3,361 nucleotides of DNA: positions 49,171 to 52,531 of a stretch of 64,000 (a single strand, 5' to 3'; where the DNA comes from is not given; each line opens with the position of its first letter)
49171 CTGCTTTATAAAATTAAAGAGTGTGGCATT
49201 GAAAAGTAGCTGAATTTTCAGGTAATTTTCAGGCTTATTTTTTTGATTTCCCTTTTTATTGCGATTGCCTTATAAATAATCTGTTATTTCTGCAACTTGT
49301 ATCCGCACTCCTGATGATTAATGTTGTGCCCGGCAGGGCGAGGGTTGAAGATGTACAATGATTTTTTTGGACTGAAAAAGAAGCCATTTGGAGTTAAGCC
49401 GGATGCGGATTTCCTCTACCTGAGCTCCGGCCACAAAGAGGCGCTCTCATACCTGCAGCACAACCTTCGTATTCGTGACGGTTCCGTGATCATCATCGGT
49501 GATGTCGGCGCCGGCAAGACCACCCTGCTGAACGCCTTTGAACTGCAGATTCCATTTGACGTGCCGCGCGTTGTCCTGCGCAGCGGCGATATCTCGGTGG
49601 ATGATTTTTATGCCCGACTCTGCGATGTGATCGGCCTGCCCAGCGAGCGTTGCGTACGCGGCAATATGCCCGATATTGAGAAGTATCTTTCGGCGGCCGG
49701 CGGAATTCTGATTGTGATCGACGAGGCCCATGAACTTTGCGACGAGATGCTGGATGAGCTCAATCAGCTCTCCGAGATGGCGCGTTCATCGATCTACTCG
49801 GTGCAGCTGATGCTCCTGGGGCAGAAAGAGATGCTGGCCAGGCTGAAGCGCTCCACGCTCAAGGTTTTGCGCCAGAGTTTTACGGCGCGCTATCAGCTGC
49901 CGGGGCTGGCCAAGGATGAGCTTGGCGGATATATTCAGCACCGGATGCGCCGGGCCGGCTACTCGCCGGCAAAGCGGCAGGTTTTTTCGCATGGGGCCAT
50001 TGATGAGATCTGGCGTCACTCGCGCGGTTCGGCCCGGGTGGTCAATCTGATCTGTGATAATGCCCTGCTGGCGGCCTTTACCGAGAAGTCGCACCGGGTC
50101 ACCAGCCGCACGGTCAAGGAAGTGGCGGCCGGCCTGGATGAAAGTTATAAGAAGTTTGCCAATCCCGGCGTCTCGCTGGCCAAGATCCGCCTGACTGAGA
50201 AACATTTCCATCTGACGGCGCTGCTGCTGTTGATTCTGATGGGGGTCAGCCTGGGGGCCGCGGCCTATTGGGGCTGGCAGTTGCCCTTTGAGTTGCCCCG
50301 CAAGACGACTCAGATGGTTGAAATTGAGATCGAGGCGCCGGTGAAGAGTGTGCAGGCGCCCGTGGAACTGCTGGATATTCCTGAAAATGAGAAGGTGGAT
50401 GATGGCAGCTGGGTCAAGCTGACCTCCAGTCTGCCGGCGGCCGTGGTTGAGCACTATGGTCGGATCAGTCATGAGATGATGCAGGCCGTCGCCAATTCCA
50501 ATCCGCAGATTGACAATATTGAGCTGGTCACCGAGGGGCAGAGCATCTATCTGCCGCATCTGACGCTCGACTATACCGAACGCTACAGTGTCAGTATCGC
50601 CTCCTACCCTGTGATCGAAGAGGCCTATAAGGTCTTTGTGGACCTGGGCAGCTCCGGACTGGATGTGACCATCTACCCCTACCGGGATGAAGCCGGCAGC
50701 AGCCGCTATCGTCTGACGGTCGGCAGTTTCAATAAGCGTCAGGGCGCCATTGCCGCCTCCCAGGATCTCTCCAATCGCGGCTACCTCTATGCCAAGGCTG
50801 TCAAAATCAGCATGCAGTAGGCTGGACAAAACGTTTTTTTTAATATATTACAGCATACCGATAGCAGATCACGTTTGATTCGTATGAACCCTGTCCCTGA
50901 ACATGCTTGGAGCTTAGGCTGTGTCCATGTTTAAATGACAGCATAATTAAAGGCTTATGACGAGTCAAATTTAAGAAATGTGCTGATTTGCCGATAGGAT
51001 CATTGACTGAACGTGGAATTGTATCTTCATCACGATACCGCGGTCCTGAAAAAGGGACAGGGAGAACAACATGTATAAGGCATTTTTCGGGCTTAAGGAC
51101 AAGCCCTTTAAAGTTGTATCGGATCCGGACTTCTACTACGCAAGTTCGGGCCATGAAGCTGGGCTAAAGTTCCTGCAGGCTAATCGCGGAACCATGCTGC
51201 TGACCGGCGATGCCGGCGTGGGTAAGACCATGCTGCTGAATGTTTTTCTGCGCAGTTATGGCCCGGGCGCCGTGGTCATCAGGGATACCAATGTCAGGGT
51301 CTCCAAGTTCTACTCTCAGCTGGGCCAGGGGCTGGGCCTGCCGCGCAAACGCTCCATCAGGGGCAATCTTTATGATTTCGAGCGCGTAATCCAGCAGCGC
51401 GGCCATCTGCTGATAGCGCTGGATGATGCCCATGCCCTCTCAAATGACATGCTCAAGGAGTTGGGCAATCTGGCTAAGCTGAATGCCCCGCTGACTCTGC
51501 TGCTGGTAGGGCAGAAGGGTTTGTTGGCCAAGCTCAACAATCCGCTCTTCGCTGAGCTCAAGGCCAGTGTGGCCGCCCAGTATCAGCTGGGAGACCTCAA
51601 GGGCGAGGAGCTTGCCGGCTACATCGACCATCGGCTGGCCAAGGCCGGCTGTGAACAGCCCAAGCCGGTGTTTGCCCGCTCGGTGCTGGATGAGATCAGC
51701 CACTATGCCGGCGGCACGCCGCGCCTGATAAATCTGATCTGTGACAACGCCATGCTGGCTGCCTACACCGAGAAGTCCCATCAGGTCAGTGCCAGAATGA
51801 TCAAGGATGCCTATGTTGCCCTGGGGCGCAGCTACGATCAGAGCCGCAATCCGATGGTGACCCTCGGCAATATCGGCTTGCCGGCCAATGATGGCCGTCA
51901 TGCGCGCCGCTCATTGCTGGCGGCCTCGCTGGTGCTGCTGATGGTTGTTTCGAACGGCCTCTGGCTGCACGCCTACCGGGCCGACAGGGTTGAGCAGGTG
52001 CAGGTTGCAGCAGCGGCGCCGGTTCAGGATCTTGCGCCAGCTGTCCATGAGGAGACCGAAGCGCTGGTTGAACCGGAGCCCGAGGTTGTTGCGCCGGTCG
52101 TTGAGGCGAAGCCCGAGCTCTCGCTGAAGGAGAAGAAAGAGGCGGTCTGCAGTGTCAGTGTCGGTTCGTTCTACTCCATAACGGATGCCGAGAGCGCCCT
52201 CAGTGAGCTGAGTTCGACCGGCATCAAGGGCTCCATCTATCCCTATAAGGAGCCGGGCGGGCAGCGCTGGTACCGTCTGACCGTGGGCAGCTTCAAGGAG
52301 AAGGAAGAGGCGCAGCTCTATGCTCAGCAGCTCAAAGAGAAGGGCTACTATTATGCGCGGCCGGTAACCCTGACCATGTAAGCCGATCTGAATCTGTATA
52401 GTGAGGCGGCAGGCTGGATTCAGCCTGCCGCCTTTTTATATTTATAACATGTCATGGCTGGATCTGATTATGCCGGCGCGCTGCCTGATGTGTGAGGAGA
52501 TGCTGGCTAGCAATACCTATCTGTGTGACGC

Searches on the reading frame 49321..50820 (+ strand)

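Call 96: search_protein_families(library=pfam, proteins=[window:49321-50820:+], max_evalue=0.00001)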
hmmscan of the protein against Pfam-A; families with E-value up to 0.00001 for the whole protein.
window:49321-50820:+ (499 aa): 1 family
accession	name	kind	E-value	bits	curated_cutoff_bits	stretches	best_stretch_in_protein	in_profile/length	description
PF13401.12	AAA_22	-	1e-17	65.1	27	1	53-174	5-129/130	AAA domain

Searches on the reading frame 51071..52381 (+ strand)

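Call 96: search_protein_families(library=pfam, proteins=[window:51071-52381:+], max_evalue=0.00001)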
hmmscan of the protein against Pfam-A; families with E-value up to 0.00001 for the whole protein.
window:51071-52381:+ (436 aa): 3 families
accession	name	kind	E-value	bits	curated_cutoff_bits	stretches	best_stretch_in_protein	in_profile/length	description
PF13401.12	AAA_22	-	3.4e-16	60.2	27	1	38-154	4-129/130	AAA domain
PF05036.18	SPOR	-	9.1e-11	42.4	21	1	362-426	7-69/76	SPOR domain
PF13191.12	AAA_16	-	1.2e-07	32.9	32.6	0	40-143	25-164/167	AAA ATPase domain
